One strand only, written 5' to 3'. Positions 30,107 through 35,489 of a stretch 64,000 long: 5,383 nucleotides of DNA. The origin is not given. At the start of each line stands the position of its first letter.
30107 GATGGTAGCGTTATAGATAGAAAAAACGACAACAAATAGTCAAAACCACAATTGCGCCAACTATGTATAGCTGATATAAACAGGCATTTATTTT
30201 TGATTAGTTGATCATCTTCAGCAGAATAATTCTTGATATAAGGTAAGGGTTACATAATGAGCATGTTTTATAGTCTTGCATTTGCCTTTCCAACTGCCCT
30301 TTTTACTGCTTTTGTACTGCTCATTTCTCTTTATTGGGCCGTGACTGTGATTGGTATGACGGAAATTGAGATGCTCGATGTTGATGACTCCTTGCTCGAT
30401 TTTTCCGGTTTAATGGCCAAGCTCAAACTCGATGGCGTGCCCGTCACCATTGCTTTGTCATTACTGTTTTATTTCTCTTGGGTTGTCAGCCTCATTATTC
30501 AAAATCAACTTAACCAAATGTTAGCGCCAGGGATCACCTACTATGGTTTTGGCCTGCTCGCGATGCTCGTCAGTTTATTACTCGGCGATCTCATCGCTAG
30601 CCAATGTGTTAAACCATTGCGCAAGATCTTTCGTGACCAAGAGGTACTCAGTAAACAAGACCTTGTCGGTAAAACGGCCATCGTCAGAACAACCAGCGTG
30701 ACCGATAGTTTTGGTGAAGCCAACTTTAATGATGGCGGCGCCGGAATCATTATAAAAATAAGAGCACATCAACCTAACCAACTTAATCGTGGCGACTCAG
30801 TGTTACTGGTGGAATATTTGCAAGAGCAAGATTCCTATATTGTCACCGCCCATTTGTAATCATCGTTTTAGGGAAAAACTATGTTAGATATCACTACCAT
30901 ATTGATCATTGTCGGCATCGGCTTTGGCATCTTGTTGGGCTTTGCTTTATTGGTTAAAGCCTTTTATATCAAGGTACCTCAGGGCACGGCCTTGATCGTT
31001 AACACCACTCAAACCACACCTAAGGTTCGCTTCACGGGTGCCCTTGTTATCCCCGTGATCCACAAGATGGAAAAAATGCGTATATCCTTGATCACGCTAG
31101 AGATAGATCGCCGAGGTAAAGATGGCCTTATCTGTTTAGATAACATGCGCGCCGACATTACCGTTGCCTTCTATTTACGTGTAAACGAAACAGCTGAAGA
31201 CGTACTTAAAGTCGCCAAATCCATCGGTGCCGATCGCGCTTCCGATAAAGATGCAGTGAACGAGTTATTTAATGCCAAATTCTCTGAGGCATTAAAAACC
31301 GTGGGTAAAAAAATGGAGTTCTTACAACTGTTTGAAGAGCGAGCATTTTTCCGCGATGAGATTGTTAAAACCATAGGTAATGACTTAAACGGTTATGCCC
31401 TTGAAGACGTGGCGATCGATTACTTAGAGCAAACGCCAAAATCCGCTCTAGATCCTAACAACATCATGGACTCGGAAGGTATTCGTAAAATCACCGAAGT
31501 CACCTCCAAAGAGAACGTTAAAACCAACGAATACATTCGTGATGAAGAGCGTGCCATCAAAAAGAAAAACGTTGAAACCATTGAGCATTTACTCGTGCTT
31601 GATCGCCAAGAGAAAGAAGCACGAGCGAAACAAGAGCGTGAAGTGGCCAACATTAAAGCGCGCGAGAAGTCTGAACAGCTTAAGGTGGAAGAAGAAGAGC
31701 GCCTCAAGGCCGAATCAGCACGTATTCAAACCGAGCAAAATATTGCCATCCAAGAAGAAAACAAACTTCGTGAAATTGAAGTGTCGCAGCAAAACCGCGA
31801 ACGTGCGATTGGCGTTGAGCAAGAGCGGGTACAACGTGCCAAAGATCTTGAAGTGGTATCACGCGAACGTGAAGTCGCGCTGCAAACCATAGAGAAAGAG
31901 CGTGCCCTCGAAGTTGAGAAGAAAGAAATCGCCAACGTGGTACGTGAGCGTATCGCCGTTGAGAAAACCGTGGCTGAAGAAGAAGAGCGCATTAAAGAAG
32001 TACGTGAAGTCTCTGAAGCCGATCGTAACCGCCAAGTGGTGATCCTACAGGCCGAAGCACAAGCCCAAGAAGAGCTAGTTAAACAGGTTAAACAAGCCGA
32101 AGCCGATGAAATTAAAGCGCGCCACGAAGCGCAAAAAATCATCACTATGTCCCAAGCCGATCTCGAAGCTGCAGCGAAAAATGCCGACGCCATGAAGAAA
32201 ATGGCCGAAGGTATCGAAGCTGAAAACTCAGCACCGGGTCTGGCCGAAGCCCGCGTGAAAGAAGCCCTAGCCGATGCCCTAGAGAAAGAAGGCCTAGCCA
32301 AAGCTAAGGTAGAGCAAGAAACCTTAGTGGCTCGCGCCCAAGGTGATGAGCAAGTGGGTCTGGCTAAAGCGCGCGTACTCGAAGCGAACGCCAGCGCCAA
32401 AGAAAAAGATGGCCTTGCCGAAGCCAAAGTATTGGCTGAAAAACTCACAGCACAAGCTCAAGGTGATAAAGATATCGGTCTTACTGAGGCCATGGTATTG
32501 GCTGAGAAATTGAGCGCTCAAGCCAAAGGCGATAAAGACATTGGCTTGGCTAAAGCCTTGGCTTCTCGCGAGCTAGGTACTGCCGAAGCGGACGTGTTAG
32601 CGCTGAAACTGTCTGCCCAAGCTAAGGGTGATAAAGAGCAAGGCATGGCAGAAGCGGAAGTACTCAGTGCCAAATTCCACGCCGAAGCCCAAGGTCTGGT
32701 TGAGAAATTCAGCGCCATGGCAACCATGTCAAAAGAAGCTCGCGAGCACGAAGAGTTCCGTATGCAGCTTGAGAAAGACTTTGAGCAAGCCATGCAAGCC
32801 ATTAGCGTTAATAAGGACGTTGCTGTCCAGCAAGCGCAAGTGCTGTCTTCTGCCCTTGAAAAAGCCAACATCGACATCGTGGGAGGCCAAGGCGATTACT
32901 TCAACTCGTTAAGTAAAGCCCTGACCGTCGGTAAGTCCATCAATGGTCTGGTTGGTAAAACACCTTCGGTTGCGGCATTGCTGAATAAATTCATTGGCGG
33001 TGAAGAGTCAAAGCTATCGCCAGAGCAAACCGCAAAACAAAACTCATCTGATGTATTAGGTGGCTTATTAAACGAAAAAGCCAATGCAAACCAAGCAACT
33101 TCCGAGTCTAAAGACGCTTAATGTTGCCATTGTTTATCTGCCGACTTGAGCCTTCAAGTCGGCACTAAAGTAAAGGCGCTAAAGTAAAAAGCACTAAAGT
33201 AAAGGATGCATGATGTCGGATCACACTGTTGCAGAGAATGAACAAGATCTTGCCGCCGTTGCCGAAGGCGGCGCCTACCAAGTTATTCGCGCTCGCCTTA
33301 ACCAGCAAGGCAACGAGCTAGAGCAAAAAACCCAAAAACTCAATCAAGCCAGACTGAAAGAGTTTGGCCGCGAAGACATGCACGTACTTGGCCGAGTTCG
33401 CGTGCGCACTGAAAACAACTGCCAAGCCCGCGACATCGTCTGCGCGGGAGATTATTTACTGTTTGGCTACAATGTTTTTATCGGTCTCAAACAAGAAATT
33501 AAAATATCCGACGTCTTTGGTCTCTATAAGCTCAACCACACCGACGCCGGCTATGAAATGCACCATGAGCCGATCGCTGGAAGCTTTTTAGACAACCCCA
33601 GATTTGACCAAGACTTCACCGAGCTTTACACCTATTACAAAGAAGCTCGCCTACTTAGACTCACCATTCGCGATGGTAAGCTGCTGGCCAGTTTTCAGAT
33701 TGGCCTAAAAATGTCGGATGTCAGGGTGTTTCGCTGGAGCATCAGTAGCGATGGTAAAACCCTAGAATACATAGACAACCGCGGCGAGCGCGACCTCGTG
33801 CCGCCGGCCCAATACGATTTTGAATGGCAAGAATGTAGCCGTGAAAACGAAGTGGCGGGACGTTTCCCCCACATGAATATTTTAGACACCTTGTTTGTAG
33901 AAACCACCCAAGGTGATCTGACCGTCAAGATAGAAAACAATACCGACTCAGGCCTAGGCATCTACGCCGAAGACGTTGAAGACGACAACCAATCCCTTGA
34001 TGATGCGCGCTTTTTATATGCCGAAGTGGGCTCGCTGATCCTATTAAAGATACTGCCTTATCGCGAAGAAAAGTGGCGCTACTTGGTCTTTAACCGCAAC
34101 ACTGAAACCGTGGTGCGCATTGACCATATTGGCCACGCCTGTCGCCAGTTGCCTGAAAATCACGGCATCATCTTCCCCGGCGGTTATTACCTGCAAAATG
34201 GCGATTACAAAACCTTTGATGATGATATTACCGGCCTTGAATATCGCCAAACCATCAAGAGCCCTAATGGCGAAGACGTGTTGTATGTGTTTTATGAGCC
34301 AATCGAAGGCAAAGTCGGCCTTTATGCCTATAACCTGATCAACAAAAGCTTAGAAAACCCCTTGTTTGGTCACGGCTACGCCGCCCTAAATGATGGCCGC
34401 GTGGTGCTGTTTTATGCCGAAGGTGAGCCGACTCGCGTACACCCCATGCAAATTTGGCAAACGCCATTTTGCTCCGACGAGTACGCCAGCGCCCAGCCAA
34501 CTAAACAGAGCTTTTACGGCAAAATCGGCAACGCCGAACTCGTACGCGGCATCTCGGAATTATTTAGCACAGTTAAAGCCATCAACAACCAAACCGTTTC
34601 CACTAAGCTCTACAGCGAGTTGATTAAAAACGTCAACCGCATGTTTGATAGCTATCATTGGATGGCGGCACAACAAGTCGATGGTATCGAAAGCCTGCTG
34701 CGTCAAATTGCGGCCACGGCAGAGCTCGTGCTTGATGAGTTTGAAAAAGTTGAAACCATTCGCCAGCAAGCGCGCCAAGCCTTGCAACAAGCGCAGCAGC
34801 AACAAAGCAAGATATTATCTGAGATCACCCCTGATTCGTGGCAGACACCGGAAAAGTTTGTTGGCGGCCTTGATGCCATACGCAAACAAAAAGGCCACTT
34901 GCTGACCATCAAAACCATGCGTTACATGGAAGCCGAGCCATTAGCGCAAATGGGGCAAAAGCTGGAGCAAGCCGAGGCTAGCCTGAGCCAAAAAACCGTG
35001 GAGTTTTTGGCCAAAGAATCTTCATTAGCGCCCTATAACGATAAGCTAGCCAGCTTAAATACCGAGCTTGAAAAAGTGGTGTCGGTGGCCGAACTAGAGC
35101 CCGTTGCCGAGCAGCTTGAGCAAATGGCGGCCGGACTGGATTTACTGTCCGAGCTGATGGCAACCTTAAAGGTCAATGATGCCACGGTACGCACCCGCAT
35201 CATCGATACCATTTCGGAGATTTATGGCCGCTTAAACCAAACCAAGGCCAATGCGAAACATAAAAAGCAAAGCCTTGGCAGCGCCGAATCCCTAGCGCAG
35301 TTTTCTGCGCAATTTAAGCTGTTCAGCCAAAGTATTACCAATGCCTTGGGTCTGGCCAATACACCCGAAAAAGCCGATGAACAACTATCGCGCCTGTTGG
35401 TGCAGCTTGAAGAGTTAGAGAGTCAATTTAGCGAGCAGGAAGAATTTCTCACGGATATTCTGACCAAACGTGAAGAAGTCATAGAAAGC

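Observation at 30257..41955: Candidate undescribed multi-gene system: NfeD/YqiJ plus long flotillin, then a 1673-aa AAA+ protein, a PLD nuclease and an Upf1-like helicase/DUF559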

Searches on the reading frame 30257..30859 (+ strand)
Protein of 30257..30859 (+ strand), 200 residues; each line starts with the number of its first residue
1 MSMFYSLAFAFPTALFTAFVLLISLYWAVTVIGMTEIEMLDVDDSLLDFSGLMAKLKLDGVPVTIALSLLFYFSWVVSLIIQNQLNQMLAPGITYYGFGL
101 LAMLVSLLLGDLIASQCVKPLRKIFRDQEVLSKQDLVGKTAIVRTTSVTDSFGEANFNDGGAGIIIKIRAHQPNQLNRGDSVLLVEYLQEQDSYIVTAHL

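Call 3: search_protein_families(library=pfam, proteins=[window:30257-30859:+], max_evalue=0.01)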
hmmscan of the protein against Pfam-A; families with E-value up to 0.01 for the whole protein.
window:30257-30859:+ (200 aa): 0 families

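Call 4: search_protein_families(library=padloc, proteins=[window:30257-30859:+], max_evalue=0.01)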
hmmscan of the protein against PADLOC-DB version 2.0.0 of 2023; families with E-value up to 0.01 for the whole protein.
window:30257-30859:+ (200 aa): 0 families

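Call 5: search_protein_families(library=ncbifam, proteins=[window:30257-30859:+], max_evalue=0.01)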
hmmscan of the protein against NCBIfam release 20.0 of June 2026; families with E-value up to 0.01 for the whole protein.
window:30257-30859:+ (200 aa): 0 families

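Call 7: search_protein_families(library=pfam, proteins=[window:30257-30859:+], max_evalue=10)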
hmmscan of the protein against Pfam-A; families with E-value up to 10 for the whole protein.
window:30257-30859:+ (200 aa): 2 families
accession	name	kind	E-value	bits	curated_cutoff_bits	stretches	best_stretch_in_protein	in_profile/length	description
PF10745.14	DUF2530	-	0.54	11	25.5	1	58-106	11-59/77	Protein of unknown function (DUF2530)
PF22251.1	PFF1_TM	-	0.69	9.8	32.3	1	64-134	66-137/300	Vacuolar membrane protease, transmembrane domain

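Call 44: search_solved_structures(query=A3, max_evalue=10)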
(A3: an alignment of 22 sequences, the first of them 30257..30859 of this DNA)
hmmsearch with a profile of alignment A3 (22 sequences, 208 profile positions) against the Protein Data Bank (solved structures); distinct sequences matched with E-value up to 10: 1.
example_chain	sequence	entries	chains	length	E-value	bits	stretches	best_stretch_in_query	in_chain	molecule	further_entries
2x2v_A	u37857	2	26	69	0.57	12.5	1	28-77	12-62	ATP SYNTHASE SUBUNIT C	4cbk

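Call 47: search_protein_families(library=pfam, alignment_id=A3, max_evalue=1)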
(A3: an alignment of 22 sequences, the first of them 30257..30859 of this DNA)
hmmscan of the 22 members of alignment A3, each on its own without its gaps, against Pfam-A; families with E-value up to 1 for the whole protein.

A. member 1, window:30257-30859:+ (200 aa): 2 families
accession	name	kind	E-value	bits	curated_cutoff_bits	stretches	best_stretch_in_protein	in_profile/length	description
PF10745.14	DUF2530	-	0.54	11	25.5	1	58-106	11-59/77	Protein of unknown function (DUF2530)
PF22251.1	PFF1_TM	-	0.69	9.8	32.3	0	64-134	66-137/300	Vacuolar membrane protease, transmembrane domain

B. families by the number of members that match (of 22 scanned): 16 families
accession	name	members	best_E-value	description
PF21001.2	YqiJ_N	3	6.1e-05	Inner membrane protein YqiJ, N-terminal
PF09991.14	DUF2232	2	0.19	Predicted membrane protein (DUF2232)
PF09335.16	VTT_dom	1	0.0038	VTT domain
PF12254.13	DNA_pol_alpha_N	1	0.0072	DNA polymerase alpha subunit p180 N terminal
PF08627.16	CRT-like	1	0.011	CRT-like, chloroquine-resistance transporter-like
PF14505.12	DUF4438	1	0.022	Domain of unknown function (DUF4438), N-terminal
PF05279.16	Asp-B-Hydro_N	1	0.041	Aspartyl beta-hydroxylase N-terminal region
PF09981.14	DUF2218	1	0.067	Uncharacterized protein conserved in bacteria (DUF2218)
PF07332.16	Phage_holin_3_6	1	0.094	Putative Actinobacterial Holin-X, holin superfamily III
PF05354.17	Phage_attach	1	0.17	Phage Head-Tail Attachment protein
PF03080.22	Neprosin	1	0.2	Neprosin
PF03904.18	DUF334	1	0.37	Domain of unknown function (DUF334)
PF10745.14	DUF2530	1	0.54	Protein of unknown function (DUF2530)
PF05884.17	ZYG-11_interact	1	0.57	Interactor of ZYG-11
PF22251.1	PFF1_TM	1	0.69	Vacuolar membrane protease, transmembrane domain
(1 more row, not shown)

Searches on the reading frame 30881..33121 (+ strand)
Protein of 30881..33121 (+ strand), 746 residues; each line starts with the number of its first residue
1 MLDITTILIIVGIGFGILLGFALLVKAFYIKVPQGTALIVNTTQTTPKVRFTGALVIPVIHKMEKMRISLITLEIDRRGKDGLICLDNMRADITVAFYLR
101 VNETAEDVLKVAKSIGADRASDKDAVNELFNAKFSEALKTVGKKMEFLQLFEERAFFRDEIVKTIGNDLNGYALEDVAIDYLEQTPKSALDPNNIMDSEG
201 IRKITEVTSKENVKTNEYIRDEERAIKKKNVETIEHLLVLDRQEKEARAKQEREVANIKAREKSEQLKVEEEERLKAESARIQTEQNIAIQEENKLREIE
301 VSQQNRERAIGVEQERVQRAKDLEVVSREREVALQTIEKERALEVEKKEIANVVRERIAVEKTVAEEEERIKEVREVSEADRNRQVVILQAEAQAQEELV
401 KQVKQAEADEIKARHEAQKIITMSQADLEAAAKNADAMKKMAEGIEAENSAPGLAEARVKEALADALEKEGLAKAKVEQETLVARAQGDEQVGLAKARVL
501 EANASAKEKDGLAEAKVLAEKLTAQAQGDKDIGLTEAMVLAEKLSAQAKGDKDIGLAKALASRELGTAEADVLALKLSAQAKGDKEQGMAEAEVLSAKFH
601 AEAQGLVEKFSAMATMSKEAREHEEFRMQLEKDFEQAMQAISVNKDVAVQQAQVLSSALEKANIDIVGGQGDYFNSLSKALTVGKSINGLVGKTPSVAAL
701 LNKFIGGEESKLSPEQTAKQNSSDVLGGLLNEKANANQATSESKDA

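Call 3: search_protein_families(library=pfam, proteins=[window:30881-33121:+], max_evalue=0.01)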
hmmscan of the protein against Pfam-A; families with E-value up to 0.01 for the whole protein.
window:30881-33121:+ (746 aa): 0 families

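Call 4: search_protein_families(library=padloc, proteins=[window:30881-33121:+], max_evalue=0.01)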
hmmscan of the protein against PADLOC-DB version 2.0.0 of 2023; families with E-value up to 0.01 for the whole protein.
window:30881-33121:+ (746 aa): 0 families

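Call 5: search_protein_families(library=ncbifam, proteins=[window:30881-33121:+], max_evalue=0.01)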
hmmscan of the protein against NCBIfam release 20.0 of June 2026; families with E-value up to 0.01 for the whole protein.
window:30881-33121:+ (746 aa): 0 families

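Call 7: search_protein_families(library=pfam, proteins=[window:30881-33121:+], max_evalue=10)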
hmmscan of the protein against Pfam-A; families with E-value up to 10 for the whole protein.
window:30881-33121:+ (746 aa): 0 families

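Call 10: search_solved_structures(query=window:30881-33121:+, max_evalue=1)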
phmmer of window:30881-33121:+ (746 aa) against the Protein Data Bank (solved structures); distinct sequences matched with E-value up to 1: 1.
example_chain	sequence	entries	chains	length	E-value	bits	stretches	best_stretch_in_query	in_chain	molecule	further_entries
6yk8_A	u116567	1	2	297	0.51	12.1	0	617-670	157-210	Uncharacterized protein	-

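Call 43: search_solved_structures(query=A2, max_evalue=1)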
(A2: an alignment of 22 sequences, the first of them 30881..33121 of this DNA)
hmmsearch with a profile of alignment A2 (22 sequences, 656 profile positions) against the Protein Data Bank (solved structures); distinct sequences matched with E-value up to 1: 1.
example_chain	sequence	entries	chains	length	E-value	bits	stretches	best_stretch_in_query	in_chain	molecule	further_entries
9jzy_A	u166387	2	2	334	0.74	11.4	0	567-627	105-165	Phosphoribosylformylglycinamidine cyclo-ligase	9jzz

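Call 45: search_protein_families(library=pfam, alignment_id=A2, max_evalue=1)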
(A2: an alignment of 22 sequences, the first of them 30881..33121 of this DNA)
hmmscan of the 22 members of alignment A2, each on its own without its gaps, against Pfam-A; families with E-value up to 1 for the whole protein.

A. member 1, window:30881-33121:+ (746 aa): 0 families

B. families by the number of members that match (of 22 scanned): 8 families
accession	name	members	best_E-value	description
PF01145.31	Band_7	3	2.1e-08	SPFH domain / Band 7 family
PF15975.10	Flot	1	0.022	Flotillin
PF17927.7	Ins134_P3_kin_N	1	0.077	Inositol 1,3,4-trisphosphate 5/6-kinase pre-ATP-grasp domain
PF06900.16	DUF1270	1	0.13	Protein of unknown function (DUF1270)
PF22914.2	Fibulin_C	1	0.17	Fibulin C-terminal Ig-like domain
PF10204.14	DuoxA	1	0.19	Dual oxidase maturation factor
PF02439.20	Adeno_E3_CR2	1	0.24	Adenovirus E3 region protein CR2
PF21992.2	DUF6927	1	0.3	Domain of unknown function (DUF6927)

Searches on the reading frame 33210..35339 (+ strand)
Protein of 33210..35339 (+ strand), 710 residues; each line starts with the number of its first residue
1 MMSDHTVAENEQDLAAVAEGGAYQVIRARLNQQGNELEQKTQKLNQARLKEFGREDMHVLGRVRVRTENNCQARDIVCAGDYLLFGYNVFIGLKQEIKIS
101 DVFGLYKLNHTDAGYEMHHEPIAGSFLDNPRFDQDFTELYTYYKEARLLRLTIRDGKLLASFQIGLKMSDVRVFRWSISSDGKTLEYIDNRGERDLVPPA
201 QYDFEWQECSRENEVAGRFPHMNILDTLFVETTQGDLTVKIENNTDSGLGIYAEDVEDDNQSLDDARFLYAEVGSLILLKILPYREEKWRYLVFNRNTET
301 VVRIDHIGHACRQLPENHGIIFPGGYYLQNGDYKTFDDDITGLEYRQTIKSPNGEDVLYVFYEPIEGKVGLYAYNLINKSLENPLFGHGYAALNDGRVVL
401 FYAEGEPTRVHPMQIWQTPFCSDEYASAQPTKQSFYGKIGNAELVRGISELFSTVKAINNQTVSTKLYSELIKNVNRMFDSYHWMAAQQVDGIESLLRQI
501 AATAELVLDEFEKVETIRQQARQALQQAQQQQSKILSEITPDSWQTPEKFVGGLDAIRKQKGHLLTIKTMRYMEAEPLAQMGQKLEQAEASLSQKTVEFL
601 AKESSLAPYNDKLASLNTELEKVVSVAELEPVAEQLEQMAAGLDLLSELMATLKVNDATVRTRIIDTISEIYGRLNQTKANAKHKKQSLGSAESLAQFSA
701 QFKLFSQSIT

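Call 70: predict_structure(alignment_id=A5)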
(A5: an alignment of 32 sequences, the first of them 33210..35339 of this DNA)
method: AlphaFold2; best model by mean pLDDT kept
length: 710 residues; sequences in the alignment: 32
mean_pLDDT: 80.5   pTM: 0.65
mean pLDDT of the five models: 80.5, 80.5, 79.5, 75.4, 74.3
residues with pLDDT >= 90: 105; 70-90: 510; 50-70: 73; < 50: 22
segments of 3 or more residues with pLDDT < 50: 1-20
pLDDT, mean of each block of 10 residues (from residue 1): 34 38 76 91 89 82 84 87 85 72 89 85 89 89 85 87 82 87 81 61 90 80 87 84 60 84 87 92 91 87 89 88 87 75 85 87 86 86 86 89 82 90 74 80 86 81 67 84 85 89 82 76 87 84 70 84 86 83 87 80 76 83 77 81 74 71 78 80 75 58 58
secondary structure, 60 per line:
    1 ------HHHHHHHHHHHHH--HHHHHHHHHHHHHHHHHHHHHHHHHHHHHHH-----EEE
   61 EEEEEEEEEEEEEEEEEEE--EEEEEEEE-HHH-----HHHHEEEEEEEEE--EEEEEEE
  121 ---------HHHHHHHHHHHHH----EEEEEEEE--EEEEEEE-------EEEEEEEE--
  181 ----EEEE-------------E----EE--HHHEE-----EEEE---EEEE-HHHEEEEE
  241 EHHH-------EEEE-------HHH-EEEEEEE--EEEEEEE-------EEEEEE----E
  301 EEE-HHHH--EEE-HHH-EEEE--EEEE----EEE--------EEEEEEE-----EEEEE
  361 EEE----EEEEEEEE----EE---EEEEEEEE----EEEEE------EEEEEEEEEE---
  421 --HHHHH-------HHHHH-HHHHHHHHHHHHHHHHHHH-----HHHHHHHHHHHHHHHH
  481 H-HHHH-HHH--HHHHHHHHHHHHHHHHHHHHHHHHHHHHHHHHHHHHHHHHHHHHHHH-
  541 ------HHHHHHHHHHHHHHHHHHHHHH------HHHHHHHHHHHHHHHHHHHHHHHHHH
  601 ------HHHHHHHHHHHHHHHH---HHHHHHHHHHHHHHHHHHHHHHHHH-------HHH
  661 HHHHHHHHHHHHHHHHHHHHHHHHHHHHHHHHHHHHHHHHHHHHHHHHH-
elements in order (helices of 4 or more, strands of 3 or more residues): H7-19 H22-52 E58-79 E82-89 H99-102 E103-111 E114-120 H130-142 E147-154 E157-163 E171-178 E185-188 E221-224 E228-231 E236-241 E252-255 E267-273 E276-282 E290-295 E300-303 H305-308 E311-313 E319-322 E325-328 E333-335 E344-350 E356-363 E368-375 E385-392 E397-401 E408-417 H423-427 H435-439 H441-459 H465-481 H483-486 H493-539 H547-568 H575-600 H607-622 H626-650 H658-709

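Call 106: fold_search(model_id=the predicted structure, library=pdb)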
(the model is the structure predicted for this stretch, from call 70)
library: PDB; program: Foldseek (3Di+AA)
matches with E <= 10: 801; with E <= 0.001: 112
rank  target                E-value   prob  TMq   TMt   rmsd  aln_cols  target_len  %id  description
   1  8pu0_A                3.0e-07  1.00  0.18  0.12  16.0       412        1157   11  Cryo-EM structure of human Elp123 in complex with tRNA, desulpho-CoA, 5'-deoxyadenosine and methionine (released 2024-04-17)
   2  7sse_A                1.2e-06  1.00  0.21  0.42  14.6       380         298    8  Crystal structure of the WDR domain of human DCAF1 in complex with CYCA-117-70 (released 2021-12-15)
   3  8f8e_B                1.6e-06  1.00  0.21  0.42  14.7       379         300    8  Crystal structure of the WDR domain of human DCAF1 in complex with OICR-8268 compound (released 2023-03-01)
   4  4h5j_B                2.0e-06  1.00  0.18  0.31  14.9       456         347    7  Crystal Structure of the Guanine Nucleotide Exchange Factor Sec12 (P64 form) (released 2012-11-07)
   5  9g33_UH               4.6e-06  1.00  0.18  0.21  32.5       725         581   10  Stalled 90S - Utp23-Krr1-deltaC3 (released 2025-06-18)
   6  8hmf_E                5.0e-06  0.66  0.09  0.07  35.8      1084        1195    9  head module state 2 of Tetrahymena IFT-A (released 2023-06-14)
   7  9n73_LI               5.3e-06  0.99  0.14  0.16  32.0       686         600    9  SSU processome maturation and disassembly, State G (released 2025-10-29)
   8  8f5p_B                5.5e-06  1.00  0.20  0.13  15.0       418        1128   10  Structure of Leishmania tarentolae IFT-A (state 2) (released 2022-12-21)
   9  4pxw_B                6.4e-06  1.00  0.20  0.40  14.3       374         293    8  Crystal structure of human DCAF1 WD40 repeats (Q1250L) (released 2014-04-16)
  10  9e78_0L               9.2e-06  1.00  0.11  0.13  26.2       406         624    9  48-nm repeat of the Leishmania tarentolae doublet microtubule (released 2025-03-12)
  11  5ods_D                9.2e-06  0.99  0.15  0.17  23.3       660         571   11  Structure of a phosphoprotein-protein complex (released 2018-03-14)
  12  7tbk_A5               1.3e-05  0.99  0.16  0.11  26.4       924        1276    9  Composite structure of the dilated human nuclear pore complex (NPC) symmetric core generated with a 37A in situ cryo- (released 2022-06-15)
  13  7tbl_A5               1.3e-05  0.99  0.16  0.11  26.4       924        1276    9  Composite structure of the human nuclear pore complex (NPC) cytoplasmic face generated with a 12A cryo-ET map of the  (released 2022-06-22)
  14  9d5n_CH               2.0e-05  0.97  0.11  0.13  27.4       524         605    8  48-nm doublet microtubule from Trichomonas vaginalis strain G3 (released 2025-05-14)
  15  7k58_C                2.1e-05  0.93  0.12  0.04  41.2       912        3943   10  Structure of outer-arm dyneins bound to microtubule with microtubule binding state 1(MTBS-1) (released 2021-09-29)
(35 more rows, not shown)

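Call 124: search_protein_representatives(protein=window:33210-35339:+)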
Query: 710 residues. Proteins with E-value up to 0.001 (for the whole library): 922; up to 1e-10: 650; up to 1e-30: 290. The best 150 are listed.
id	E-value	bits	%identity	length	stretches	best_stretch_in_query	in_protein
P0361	1.5e-279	945.4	59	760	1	15-706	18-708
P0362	8.7e-253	857.0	55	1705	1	15-709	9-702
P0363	1.0e-252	856.7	55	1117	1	15-710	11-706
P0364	4.4e-234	795.2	54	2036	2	117-710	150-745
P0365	2.6e-221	753.0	49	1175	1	6-710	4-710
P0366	2.9e-221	752.8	48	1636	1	14-710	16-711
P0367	4.1e-221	752.3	50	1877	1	17-709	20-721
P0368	1.3e-218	744.1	49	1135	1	18-710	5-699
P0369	3.0e-209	713.1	47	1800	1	17-709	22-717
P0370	2.7e-207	706.7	48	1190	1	15-709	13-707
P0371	2.0e-202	690.6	47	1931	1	19-709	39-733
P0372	2.6e-202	690.2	45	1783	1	6-709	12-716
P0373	1.5e-200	684.4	47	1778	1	16-709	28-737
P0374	2.3e-199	680.5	44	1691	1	7-709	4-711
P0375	6.8e-193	659.1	44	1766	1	14-709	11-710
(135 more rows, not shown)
